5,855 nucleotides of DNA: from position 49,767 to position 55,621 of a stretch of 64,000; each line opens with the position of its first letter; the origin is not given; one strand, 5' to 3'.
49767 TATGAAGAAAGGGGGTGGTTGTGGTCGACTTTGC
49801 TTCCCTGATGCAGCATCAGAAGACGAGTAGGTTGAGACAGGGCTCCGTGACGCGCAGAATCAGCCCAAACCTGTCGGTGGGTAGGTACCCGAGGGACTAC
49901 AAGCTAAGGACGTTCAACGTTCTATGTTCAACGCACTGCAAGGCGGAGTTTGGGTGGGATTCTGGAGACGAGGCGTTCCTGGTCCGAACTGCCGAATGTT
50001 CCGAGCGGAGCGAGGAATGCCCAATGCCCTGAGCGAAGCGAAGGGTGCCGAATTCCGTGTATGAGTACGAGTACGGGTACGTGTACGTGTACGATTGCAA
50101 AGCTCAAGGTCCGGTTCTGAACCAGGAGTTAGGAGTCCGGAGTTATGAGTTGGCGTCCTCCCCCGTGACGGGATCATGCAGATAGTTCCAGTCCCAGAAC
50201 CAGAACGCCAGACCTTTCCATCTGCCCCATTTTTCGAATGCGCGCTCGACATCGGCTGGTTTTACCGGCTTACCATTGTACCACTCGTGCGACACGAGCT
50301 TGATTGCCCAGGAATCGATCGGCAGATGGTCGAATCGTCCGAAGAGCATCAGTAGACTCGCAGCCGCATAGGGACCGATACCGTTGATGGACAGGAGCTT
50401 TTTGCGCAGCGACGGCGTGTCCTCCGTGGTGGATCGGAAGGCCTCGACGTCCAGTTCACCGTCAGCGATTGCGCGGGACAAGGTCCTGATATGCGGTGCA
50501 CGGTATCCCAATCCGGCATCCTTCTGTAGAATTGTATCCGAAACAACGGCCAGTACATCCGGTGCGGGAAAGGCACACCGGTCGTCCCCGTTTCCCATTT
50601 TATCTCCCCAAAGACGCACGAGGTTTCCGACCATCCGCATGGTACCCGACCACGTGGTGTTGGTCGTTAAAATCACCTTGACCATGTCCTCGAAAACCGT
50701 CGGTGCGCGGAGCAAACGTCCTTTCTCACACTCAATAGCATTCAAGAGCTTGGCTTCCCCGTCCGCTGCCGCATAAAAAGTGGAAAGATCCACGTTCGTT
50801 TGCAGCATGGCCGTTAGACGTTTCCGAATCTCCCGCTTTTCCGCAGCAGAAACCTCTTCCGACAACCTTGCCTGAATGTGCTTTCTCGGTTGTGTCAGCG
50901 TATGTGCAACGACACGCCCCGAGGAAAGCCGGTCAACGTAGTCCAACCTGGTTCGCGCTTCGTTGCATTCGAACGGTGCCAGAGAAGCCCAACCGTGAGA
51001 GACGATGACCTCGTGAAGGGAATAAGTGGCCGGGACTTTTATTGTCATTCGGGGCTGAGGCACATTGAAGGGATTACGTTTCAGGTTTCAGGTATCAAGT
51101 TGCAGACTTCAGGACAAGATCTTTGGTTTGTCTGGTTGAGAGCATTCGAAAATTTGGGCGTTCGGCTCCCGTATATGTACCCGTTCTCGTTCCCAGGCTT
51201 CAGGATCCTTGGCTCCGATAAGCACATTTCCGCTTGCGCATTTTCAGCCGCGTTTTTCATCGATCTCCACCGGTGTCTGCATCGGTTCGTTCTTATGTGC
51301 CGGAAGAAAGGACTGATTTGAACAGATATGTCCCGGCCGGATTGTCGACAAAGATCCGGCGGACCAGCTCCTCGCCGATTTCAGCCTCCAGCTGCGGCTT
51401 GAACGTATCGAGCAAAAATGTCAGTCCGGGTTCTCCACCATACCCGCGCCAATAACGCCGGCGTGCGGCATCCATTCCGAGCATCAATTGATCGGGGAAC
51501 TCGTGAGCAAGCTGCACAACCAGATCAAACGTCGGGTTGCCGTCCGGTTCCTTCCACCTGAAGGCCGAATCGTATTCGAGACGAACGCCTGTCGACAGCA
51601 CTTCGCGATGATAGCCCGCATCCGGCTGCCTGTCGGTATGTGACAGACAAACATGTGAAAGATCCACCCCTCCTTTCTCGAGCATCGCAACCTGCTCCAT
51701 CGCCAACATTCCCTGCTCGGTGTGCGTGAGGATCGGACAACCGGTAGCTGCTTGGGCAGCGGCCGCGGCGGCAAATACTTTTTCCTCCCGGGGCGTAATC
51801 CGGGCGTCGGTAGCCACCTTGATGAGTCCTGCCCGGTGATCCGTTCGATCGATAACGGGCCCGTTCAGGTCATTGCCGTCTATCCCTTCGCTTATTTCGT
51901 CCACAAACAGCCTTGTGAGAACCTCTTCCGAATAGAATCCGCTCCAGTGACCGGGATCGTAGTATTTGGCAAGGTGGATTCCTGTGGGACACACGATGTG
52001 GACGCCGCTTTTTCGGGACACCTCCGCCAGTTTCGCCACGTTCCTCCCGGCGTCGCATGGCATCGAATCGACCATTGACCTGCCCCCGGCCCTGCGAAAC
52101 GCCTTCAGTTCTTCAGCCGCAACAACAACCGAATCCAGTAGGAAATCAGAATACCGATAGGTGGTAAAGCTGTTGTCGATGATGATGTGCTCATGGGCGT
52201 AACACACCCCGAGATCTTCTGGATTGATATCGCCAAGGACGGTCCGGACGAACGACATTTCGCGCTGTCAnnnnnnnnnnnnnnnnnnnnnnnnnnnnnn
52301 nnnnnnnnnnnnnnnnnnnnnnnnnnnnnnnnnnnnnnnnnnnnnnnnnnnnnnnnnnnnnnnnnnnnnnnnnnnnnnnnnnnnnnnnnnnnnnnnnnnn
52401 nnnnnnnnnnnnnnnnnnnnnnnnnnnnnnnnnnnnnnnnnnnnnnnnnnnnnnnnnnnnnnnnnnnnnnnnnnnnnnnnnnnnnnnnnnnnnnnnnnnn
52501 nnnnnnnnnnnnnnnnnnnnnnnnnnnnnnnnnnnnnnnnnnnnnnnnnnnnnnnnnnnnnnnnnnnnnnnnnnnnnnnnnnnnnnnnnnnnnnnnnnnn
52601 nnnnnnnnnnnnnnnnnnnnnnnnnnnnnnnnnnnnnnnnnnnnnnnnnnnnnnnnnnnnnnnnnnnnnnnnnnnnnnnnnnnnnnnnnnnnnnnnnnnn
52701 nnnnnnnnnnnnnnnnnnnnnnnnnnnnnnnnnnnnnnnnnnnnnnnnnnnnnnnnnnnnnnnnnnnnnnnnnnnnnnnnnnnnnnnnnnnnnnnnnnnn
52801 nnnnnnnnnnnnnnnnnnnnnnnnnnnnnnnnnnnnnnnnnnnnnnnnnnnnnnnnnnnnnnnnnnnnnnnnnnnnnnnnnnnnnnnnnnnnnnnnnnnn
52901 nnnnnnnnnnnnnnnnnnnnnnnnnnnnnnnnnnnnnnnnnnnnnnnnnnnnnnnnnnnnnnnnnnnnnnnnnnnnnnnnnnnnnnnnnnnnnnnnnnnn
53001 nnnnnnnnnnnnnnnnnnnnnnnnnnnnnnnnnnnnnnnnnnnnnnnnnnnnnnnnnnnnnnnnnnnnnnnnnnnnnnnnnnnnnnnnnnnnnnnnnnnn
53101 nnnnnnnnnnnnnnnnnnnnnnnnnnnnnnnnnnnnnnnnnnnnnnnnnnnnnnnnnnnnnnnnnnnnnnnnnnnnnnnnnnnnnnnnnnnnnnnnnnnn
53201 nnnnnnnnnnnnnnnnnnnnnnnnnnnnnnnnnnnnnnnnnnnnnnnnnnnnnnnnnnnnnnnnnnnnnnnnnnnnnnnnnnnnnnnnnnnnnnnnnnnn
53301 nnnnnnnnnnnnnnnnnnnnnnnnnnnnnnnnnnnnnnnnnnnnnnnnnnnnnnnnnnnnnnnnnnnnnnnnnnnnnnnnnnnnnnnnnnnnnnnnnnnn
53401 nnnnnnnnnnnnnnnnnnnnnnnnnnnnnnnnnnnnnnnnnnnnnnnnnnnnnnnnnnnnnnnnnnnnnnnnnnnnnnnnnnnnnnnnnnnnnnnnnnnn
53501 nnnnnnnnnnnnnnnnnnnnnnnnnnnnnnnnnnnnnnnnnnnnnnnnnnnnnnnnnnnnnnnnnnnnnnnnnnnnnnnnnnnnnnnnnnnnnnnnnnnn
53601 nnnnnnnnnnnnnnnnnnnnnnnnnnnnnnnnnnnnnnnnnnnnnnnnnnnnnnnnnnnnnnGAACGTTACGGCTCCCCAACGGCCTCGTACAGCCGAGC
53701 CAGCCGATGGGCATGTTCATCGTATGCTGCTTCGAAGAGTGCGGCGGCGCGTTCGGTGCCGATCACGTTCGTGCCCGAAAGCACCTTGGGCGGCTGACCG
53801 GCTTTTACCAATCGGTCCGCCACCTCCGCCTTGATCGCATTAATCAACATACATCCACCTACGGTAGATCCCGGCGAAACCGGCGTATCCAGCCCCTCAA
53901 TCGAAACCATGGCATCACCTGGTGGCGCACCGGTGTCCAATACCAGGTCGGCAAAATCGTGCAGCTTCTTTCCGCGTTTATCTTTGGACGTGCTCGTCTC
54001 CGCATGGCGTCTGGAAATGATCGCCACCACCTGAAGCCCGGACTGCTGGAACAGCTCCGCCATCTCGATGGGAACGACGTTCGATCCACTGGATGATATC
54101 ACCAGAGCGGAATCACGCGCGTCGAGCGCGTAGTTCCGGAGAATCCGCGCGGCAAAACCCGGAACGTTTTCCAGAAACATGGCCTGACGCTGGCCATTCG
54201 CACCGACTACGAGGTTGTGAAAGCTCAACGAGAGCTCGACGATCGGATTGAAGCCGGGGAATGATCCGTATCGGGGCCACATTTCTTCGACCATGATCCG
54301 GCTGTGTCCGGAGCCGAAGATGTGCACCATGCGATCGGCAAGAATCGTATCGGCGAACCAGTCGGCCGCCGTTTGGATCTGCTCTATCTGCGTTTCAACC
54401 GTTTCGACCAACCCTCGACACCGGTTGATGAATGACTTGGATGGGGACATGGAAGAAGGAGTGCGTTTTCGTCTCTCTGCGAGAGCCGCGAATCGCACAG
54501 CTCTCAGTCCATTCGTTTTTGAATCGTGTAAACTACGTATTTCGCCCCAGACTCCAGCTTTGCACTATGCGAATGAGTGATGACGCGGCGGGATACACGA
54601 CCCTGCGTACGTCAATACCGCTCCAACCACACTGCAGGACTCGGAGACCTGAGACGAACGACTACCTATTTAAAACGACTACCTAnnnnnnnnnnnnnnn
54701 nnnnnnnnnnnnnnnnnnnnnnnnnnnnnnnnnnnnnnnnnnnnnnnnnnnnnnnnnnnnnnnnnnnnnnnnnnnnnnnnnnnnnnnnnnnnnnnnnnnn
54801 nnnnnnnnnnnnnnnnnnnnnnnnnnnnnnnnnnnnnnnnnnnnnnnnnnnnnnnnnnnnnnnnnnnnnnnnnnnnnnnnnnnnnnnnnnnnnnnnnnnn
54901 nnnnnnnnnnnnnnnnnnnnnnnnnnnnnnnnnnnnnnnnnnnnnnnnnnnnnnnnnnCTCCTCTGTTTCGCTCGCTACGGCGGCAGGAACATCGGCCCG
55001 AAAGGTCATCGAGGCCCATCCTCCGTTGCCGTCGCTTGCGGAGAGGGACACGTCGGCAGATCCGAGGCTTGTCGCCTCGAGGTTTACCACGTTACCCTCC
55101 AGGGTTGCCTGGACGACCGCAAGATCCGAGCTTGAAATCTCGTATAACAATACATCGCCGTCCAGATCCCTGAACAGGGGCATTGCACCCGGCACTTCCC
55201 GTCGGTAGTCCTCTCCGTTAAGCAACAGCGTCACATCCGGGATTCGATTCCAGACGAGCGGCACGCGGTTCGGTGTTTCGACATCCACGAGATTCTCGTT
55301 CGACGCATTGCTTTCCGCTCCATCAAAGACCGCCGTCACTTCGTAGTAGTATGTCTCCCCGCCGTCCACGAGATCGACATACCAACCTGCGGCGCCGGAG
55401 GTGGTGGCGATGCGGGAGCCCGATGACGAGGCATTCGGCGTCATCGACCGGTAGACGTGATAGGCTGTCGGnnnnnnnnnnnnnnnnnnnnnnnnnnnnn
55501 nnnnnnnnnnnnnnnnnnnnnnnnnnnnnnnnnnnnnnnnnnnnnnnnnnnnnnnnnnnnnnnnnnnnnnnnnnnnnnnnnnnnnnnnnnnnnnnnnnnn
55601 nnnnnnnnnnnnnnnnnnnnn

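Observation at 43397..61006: Two >2,100-aa T9SS cargo genes 5 kb apart: unrelated N-terminal payloads on one shared ~570-aa C-terminal cassette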

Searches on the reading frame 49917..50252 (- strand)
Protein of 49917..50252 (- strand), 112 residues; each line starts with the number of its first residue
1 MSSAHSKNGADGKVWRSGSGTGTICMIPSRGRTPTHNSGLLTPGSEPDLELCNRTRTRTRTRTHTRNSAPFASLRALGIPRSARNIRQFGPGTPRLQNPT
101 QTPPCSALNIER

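Call 18: search_protein_families(library=pfam, proteins=[window:49917-50252:-], max_evalue=0.001)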
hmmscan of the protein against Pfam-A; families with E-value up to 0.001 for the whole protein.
window:49917-50252:- (112 aa): 0 families

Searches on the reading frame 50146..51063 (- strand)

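Call 18: search_protein_families(library=pfam, proteins=[window:50146-51063:-], max_evalue=0.001)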
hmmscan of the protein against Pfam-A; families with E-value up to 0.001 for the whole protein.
window:50146-51063:- (306 aa): 1 family
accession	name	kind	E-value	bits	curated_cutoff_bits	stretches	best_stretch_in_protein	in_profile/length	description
PF00730.31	HhH-GPD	-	1.1e-07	32.5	26.2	1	128-279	1-105/108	HhH-GPD superfamily base excision DNA repair protein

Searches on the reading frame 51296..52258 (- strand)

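Call 18: search_protein_families(library=pfam, proteins=[window:51296-52258:-], max_evalue=0.001)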
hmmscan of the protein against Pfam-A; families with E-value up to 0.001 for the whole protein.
window:51296-52258:- (321 aa): 1 family
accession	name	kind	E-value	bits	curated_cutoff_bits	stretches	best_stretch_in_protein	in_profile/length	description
PF02126.24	PTE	-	8.1e-46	157.2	22.4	1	11-308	1-294/298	Phosphotriesterase family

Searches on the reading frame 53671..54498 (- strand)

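Call 18: search_protein_families(library=pfam, proteins=[window:53671-54498:-], max_evalue=0.001)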
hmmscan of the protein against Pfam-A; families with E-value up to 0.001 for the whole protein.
window:53671-54498:- (276 aa): 2 families
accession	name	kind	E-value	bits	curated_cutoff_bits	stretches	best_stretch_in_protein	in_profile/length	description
PF13580.11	SIS_2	-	3.5e-33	115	27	1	23-162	2-138/138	SIS domain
PF10740.15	DUF2529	-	0.00011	22.3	22.3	0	27-86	9-69/169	Domain of unknown function (DUF2529)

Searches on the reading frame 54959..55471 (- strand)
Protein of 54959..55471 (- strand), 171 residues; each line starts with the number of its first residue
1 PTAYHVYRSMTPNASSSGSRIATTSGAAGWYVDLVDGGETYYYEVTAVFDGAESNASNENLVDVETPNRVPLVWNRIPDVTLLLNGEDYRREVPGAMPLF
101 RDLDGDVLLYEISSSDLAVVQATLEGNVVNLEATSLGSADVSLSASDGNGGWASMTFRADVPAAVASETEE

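Call 71: find_related_loci(query=A5, collection=metagenome_contigs, flank=8000)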
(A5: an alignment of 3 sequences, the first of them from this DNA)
Query A5 (171 aa) in metagenome_contigs; peptide patterns used: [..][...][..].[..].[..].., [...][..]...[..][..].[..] (x = any residue, [..] = any of these).
600 stretches matched a pattern (row limit reached: there are more); 33 encode a relative of the query (tblastn E <= 1e-3); 33 distinct loci.
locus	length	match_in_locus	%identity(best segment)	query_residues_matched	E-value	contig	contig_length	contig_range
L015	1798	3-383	41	40-168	1e-21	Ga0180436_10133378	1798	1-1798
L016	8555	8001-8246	41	4-74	4e-8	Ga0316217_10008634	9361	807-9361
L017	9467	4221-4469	36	2-88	4e-6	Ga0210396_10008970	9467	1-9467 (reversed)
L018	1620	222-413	50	4-67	5e-6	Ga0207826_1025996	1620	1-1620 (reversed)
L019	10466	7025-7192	45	2-60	1e-5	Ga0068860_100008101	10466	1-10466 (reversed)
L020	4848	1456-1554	48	35-67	2e-5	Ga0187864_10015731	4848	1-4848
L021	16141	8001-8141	47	34-81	3e-5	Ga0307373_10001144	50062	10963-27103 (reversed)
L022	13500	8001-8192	48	4-66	2e-5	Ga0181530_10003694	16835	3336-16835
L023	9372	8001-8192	48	4-66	2e-5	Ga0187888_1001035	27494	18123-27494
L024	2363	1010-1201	48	4-66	2e-5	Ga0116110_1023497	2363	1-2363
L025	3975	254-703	47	2-59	2e-5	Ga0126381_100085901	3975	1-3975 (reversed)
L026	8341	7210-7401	48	4-66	2e-5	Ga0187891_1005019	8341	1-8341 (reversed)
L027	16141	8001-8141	47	34-81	3e-5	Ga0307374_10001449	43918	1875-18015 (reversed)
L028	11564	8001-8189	40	2-65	2e-5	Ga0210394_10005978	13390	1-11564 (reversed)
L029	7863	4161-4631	44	2-67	2e-5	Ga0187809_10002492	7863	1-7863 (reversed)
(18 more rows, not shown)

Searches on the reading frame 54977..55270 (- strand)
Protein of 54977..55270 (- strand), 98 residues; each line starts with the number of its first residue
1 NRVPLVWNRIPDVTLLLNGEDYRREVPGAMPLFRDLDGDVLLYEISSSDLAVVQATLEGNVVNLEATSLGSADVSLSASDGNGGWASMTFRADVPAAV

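Call 74: search_protein_families(library=pfam, proteins=[window:54977-55270:-], max_evalue=1)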
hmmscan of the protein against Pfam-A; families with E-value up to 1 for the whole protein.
seq(98 aa): 2 families
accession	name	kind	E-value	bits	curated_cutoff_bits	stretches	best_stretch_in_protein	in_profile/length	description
PF02368.24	Big_2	-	0.031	14.7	22.8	1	42-83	37-73/79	Bacterial Ig-like domain (group 2)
PF17963.7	Big_9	-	0.062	14.6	23.6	1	35-90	29-86/89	Bacterial Ig domain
